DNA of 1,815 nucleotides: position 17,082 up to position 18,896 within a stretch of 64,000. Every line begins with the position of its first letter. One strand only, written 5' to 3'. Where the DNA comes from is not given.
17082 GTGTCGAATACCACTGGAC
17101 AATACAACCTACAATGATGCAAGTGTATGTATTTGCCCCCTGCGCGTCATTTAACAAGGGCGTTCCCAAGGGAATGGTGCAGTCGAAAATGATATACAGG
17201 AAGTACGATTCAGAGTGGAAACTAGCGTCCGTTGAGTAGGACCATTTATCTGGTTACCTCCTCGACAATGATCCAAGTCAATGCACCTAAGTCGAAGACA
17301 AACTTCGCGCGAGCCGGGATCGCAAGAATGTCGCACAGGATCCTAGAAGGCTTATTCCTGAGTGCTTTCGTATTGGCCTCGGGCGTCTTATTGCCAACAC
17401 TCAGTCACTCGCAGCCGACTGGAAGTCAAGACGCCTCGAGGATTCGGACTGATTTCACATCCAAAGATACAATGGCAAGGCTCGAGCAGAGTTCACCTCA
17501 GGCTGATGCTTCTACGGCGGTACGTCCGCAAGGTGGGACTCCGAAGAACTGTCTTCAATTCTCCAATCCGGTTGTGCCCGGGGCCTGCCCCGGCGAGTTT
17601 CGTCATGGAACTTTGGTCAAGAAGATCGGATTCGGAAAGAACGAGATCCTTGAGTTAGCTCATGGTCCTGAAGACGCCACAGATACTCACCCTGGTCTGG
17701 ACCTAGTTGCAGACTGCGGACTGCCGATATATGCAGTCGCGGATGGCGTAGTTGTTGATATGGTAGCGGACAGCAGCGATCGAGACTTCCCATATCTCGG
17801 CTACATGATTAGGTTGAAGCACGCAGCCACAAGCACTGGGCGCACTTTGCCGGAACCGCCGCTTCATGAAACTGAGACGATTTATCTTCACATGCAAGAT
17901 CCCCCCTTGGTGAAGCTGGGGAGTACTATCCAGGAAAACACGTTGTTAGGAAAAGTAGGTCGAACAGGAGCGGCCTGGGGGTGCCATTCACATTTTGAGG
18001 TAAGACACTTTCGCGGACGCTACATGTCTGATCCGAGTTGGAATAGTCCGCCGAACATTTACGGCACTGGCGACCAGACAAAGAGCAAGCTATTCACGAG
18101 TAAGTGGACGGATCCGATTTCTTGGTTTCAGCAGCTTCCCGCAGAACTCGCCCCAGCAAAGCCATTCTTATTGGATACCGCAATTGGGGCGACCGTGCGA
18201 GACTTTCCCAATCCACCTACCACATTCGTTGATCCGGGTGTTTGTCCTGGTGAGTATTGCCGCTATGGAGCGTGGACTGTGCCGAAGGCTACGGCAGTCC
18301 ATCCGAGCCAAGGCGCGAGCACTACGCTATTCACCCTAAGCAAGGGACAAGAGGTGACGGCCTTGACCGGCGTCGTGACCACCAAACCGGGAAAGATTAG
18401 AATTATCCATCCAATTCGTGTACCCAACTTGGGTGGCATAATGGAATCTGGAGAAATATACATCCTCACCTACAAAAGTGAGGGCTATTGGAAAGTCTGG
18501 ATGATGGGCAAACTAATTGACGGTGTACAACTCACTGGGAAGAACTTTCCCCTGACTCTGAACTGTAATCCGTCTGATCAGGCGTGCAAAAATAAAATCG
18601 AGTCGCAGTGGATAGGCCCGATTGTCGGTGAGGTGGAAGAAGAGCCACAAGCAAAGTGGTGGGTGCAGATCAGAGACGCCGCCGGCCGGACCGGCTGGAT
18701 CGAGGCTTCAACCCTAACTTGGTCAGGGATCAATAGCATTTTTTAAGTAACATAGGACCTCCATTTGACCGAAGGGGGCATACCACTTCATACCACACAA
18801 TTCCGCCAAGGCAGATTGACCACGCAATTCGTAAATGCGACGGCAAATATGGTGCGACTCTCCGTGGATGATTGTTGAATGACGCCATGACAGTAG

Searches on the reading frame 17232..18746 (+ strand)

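Call 45: search_protein_families(library=pfam, proteins=[window:17232-18746:+], max_evalue=0.00001)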
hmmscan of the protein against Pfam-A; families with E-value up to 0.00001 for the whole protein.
window:17232-18746:+ (504 aa): 1 family
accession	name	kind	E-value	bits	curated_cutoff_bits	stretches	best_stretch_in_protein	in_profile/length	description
PF01551.29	Peptidase_M23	-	8.3e-14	52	28.7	1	152-259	2-89/96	Peptidase family M23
